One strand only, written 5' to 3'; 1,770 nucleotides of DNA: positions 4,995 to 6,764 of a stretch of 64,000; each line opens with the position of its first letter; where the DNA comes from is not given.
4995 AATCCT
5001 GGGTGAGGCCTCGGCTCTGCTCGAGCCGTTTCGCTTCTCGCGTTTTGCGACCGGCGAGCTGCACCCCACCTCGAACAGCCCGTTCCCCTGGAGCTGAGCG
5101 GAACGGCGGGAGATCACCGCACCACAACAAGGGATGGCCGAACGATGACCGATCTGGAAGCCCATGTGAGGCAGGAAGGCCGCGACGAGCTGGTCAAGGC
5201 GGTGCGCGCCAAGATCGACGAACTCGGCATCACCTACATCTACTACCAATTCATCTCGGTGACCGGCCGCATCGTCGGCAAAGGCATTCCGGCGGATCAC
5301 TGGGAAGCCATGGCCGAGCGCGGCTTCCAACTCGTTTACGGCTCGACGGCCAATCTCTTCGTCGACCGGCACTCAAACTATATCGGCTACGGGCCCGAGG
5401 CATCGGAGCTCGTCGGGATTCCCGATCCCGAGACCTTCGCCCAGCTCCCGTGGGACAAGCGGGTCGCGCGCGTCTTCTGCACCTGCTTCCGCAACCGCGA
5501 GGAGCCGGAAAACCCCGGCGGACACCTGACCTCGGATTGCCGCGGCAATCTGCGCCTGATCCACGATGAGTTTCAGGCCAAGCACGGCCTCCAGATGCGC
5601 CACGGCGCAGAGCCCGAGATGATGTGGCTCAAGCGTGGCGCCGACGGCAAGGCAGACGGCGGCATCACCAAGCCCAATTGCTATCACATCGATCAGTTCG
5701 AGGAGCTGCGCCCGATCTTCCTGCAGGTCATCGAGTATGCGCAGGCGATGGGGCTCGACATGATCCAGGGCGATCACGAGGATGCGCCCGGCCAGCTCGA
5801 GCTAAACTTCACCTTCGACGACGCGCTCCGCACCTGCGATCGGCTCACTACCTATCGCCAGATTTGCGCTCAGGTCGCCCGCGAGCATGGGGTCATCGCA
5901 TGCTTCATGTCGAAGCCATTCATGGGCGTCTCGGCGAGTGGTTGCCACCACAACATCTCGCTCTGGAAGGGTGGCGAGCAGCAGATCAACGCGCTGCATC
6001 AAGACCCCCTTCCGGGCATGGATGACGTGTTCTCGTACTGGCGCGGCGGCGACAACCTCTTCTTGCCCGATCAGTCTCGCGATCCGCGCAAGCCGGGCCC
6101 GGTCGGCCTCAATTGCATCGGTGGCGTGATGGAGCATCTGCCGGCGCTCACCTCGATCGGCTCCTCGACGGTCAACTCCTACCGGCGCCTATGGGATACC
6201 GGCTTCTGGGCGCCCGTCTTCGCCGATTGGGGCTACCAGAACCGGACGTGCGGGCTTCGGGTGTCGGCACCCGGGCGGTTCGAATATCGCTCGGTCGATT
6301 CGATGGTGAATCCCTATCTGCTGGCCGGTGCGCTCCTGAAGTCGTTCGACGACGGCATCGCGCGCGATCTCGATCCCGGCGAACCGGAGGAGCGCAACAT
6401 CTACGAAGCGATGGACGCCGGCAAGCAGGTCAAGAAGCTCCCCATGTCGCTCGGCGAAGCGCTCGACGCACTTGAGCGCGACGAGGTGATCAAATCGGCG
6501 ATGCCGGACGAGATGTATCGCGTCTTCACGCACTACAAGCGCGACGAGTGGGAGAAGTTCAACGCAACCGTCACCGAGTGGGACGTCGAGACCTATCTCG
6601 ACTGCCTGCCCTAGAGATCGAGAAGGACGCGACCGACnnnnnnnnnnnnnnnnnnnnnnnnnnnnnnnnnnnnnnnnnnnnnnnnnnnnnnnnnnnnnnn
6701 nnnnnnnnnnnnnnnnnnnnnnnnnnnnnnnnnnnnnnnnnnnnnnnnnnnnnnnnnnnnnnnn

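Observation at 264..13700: Candidate composite island for DMF / methylated-amine catabolism: DMFase-beta-like gene fused to a gmaS-mgsABC-like N-methylglutamate module and DMGDH-family oxidases under a GntR regulator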

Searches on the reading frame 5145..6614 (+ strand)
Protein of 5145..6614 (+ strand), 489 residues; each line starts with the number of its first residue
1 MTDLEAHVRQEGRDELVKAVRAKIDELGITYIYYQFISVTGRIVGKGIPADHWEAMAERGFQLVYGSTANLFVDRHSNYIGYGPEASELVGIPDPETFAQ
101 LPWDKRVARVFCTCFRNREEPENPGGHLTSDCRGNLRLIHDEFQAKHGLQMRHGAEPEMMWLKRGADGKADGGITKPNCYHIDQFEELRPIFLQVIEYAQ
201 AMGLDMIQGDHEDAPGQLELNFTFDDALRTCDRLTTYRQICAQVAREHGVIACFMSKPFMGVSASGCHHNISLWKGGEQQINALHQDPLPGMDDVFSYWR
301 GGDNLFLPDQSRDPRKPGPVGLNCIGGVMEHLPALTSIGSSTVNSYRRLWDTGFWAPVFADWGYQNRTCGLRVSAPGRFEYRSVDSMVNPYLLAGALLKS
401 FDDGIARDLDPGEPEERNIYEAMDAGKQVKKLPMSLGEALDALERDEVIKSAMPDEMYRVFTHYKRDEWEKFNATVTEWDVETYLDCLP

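Call 4: search_protein_families(library=pfam, proteins=[window:5145-6614:+], max_evalue=0.01)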
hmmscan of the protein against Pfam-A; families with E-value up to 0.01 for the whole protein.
window:5145-6614:+ (489 aa): 2 families
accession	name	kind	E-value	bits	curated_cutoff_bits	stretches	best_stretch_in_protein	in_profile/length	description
PF00120.29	Gln-synt_C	-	1e-81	275.2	24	2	296-484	154-344/344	Glutamine synthetase, catalytic domain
PF03951.24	Gln-synt_N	-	7e-05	22.8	33.4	1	30-116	3-81/82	Glutamine synthetase, beta-Grasp domain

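Call 5: search_protein_families(library=ncbifam, proteins=[window:5145-6614:+], max_evalue=0.01)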
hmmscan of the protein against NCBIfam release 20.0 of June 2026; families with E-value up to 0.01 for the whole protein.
window:5145-6614:+ (489 aa): 5 families
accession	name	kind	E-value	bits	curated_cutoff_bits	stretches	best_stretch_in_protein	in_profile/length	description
TIGR03105.1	gln_synth_III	equivalog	3.2e-93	312.6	469.6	2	296-486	239-435/435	type III glutamate--ammonia ligase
TIGR00653.1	GlnA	equivalog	5e-76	256.3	429.15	3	284-486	254-462/462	type I glutamate--ammonia ligase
NF045547.1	GGputSyn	equivalog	4.7e-69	233.2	650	2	296-480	246-438/438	gamma-glutamylputrescine synthetase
NF007006.0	PRK09469.1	equivalog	5.8e-29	101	845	2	291-484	268-466/469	glutamate--ammonia ligase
NF041605.1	gln_syn_GlnII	equivalog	0.00051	19.3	500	1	189-273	147-232/333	glutamine synthetase GlnII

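Call 38: list_cluster_members(proteins=[P0001, window:5145-6614:+, window:9843-10238:+])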
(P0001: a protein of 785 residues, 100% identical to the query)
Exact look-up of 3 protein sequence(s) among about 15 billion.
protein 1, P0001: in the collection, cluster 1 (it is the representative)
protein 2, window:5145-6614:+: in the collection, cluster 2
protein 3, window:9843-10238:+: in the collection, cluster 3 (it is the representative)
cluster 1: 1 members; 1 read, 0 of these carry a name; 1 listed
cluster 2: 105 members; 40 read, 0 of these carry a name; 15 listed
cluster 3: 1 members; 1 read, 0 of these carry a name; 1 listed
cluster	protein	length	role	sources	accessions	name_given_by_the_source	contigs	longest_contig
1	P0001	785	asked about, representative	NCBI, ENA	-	-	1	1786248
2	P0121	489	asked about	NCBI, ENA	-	-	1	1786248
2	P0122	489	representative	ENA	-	-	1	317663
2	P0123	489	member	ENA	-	-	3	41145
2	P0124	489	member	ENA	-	-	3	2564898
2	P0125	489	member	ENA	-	-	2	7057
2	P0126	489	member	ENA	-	-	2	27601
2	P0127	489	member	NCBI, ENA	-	-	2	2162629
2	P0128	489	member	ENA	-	-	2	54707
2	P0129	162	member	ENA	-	-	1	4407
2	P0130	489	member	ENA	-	-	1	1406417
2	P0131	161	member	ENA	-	-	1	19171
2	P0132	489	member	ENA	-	-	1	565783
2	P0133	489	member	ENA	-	-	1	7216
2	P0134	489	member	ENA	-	-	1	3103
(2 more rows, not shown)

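Call 43: search_solved_structures(query=window:5145-6614:+, max_evalue=1e-10, show_alignments=1)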
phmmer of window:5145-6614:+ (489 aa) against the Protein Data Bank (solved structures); distinct sequences matched with E-value up to 1e-10: 37.
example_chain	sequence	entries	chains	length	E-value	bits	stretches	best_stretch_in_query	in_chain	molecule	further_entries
8ool_A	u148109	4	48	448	6e-59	203.4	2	319-485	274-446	Glutamine synthetase from Methanothermococcus thermolithotrophicus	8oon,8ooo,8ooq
9qur_A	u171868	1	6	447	6.2e-54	186.9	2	306-485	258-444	Glutamate--methylamine ligase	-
7cql_A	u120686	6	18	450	2.6e-52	181.5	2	301-487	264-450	Type III glutamate--ammonia ligase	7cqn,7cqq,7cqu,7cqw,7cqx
8oow_A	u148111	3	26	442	1.3e-49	172.7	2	324-486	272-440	Glutamine synthetase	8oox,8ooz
7tdv_A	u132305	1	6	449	1.8e-49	172.1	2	19-279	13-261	Glutamine synthetase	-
4s0r_A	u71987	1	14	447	2.6e-49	171.6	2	322-485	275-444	Glutamine synthetase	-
7tfc_A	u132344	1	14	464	2.6e-49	171.6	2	322-485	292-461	Glutamine synthetase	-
4lnf_A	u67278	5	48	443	4.1e-49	171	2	322-485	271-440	Glutamine synthetase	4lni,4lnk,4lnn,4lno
7tf6_A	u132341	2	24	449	5.3e-49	170.6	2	20-279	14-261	Glutamine synthetase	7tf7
9y4a_A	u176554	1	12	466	6.1e-49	170.4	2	20-279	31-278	Glutamine synthetase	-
8tfb_A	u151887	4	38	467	1.8e-48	168.9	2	313-487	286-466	Glutamine synthetase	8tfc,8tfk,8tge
8s59_O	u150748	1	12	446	1.9e-48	168.8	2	313-487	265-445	Glutamine synthetase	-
8ufj_A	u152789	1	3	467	1.9e-48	168.8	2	301-487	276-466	Glutamine synthetase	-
7tdp_A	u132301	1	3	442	8e-48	166.7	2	26-279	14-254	Glutamine synthetase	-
7tfa_B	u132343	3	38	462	9e-48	166.6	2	26-279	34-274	Glutamine synthetase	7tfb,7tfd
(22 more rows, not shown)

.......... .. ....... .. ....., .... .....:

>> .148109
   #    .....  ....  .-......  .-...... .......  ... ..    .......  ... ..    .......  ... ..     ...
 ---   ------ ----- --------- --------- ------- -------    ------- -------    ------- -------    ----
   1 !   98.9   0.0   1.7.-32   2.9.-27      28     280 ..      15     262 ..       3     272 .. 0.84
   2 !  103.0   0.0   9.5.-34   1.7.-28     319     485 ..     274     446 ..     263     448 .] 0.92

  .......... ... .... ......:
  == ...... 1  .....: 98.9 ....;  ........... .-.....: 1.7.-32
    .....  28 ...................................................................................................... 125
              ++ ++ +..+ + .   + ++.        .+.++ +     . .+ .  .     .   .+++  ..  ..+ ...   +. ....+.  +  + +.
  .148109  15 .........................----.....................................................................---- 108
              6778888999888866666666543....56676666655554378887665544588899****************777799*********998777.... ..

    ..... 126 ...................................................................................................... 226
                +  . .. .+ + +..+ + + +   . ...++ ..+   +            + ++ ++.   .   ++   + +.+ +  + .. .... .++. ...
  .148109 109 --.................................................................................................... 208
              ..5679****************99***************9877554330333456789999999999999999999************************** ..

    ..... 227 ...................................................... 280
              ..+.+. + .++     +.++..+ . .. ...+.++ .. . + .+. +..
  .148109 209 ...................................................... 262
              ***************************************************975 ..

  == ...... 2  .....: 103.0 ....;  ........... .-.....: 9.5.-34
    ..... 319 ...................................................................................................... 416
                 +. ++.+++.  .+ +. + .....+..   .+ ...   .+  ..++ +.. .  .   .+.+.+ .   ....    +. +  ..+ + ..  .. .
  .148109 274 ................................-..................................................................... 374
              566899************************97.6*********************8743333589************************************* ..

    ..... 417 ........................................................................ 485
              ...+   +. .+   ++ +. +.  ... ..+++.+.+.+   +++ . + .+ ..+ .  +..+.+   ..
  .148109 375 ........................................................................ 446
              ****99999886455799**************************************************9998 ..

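Call 45: search_dna_similar(query=window:5145-6614:+, collection=plasmids, mode=protein, max_rows=25, max_evalue=1e-60)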
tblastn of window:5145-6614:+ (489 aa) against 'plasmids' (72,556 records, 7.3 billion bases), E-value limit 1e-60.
Records with a match: 8; places in all: 8; records where one place covers at least 80% of the query: 8.
Best place of each record, by identity: <60% 8.
By first word of the organism name: Streptomyces 3; Rhodococcus 2; Ruegeria 1; Paracoccus 1; Gordonia 1.
By predicted mobility (MOB-suite, as given by PLSDB): mobilizable 5; non-mobilizable 3.
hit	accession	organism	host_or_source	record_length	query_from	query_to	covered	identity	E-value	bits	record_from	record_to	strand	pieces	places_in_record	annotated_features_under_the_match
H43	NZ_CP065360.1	Ruegeria sp. SCSIO 43209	Galaxea fascicularis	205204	2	489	100%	54.4%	1e-177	560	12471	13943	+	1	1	glutamine synthetase family protein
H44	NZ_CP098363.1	Paracoccus sp. TOH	cell cuture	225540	2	489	100%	54.0%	9e-174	549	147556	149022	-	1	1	glutamine synthetase family protein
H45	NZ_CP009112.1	Rhodococcus opacus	soil sample, Enrichment culture with ...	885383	1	489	100%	41.0%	1e-106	355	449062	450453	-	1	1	glutamine synthetase family protein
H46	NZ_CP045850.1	Streptomyces clavuligerus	pure culture single spore ...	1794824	2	489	100%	40.9%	2e-109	363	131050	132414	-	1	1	none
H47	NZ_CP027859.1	Streptomyces clavuligerus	Cell culture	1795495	2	489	100%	40.9%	2e-109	363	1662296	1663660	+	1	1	none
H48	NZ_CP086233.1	Streptomyces clavuligerus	whole organism,soil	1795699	2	489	100%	40.9%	2e-109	363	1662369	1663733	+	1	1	none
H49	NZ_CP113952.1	Rhodococcus sp. JS3073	culture,soil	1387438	2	489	100%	40.1%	5e-103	345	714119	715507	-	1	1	record has no annotation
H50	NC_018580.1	Gordonia sp. KTR9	-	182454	4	429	87%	39.2%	1e-88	304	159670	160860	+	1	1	FAD-dependent oxidoreductase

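Call 46: get_annotated_region(hit=H43, flank=12000)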
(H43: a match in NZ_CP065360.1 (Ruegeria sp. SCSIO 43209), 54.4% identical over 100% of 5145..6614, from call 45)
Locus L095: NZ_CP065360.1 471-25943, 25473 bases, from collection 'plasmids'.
description: Ruegeria sp. SCSIO 43209 plasmid unnamed1, complete sequence
organism: Ruegeria sp. SCSIO 43209 (NCBI taxid 2793010)
taxonomy: Bacteria; Pseudomonadota; Alphaproteobacteria; Rhodobacterales; Roseobacteraceae; Ruegeria; Ruegeria sp. SCSIO 43209
host: -; source: Galaxea fascicularis; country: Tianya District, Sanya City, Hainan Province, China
typing (MOB-suite, as given by PLSDB): non-mobilizable
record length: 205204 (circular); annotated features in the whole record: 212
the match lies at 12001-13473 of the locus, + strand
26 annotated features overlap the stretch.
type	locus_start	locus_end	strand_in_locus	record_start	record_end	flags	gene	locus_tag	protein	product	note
CDS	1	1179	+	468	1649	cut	repA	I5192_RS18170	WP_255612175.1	plasmid partitioning protein RepA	-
CDS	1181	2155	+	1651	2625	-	-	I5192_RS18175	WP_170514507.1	ParB/RepB/Spo0J family partition protein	GO:0007059 - chromosome segregation [Evidence IEA]; GO:0000910 - cytokinesis [Evidence IEA]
CDS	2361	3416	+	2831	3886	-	-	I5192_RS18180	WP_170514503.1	helix-turn-helix domain-containing protein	-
CDS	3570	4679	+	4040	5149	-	-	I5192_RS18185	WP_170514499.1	Fic family protein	-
CDS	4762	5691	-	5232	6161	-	-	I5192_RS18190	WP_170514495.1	nucleotidyl transferase AbiEii/AbiGii toxin family protein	-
CDS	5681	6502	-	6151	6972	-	-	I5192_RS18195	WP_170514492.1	type IV toxin-antitoxin system AbiEi family antitoxin domain-containing protein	-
CDS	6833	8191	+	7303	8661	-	-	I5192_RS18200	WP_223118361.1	ISKra4 family transposase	-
CDS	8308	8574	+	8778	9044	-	-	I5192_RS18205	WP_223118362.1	hypothetical protein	-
CDS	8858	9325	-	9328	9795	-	-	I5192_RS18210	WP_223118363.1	Lrp/AsnC family transcriptional regulator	-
CDS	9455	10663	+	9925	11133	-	-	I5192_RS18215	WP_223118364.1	cytochrome P450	-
CDS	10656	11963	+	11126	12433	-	-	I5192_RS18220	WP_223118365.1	glutamine synthetase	-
CDS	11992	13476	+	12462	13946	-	-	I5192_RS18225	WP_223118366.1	glutamine synthetase family protein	GO:0006542 - glutamine biosynthetic process [Evidence IEA]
CDS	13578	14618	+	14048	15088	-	-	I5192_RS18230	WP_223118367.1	ABC transporter substrate-binding protein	-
CDS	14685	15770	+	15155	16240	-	-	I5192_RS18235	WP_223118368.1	ABC transporter ATP-binding protein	-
CDS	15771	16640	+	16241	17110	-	-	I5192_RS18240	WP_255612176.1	ABC transporter permease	GO:0055085 - transmembrane transport [Evidence IEA]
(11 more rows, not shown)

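Call 47: get_annotated_region(hit=H44, flank=12000)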
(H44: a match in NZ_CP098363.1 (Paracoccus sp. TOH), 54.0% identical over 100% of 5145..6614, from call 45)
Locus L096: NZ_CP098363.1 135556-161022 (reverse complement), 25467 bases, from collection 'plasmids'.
description: Paracoccus sp. TOH plasmid p2, complete sequence
organism: Paracoccus sp. TOH (NCBI taxid 1263728)
taxonomy: Bacteria; Pseudomonadota; Alphaproteobacteria; Rhodobacterales; Paracoccaceae; Paracoccus; Paracoccus sp. TOH
host: -; source: cell cuture; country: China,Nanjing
typing (MOB-suite, as given by PLSDB): non-mobilizable; mating-pair formation MPF_T
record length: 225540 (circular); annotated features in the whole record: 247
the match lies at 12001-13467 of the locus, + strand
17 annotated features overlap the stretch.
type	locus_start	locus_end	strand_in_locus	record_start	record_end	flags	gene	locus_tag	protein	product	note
CDS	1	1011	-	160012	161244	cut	-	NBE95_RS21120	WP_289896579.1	MFS transporter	GO:0055085 - transmembrane transport [Evidence IEA]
CDS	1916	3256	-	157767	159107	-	-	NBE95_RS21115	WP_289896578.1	FAD-binding oxidoreductase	-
CDS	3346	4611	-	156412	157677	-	glyA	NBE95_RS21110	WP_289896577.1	serine hydroxymethyltransferase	GO:0019264 - glycine biosynthetic process from serine [Evidence IEA]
CDS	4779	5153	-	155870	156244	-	-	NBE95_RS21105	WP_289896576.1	cupin domain-containing protein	-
CDS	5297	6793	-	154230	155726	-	-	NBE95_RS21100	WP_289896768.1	aldehyde dehydrogenase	-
CDS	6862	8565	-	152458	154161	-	-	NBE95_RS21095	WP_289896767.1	sulfite reductase flavoprotein subunit alpha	-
CDS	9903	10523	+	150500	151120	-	-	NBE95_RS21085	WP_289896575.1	hypothetical protein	-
CDS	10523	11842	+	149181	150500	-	-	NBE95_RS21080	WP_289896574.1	glutamine synthetase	-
CDS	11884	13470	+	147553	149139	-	-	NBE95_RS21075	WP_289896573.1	glutamine synthetase family protein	GO:0006542 - glutamine biosynthetic process [Evidence IEA]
CDS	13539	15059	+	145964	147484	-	-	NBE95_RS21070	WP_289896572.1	aldehyde dehydrogenase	-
CDS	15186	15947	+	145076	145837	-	-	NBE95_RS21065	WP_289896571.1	type 1 glutamine amidotransferase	-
CDS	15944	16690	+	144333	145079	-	-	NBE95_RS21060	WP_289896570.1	gamma-glutamyl-gamma-aminobutyrate hydrolase family protein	-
CDS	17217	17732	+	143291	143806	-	-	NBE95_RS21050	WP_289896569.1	DUF6653 family protein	-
CDS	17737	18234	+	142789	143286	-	-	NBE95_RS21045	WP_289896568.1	hypothetical protein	-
CDS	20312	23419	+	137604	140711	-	-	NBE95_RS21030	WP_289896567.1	N-6 DNA methylase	GO:0006306 - DNA methylation [Evidence IEA]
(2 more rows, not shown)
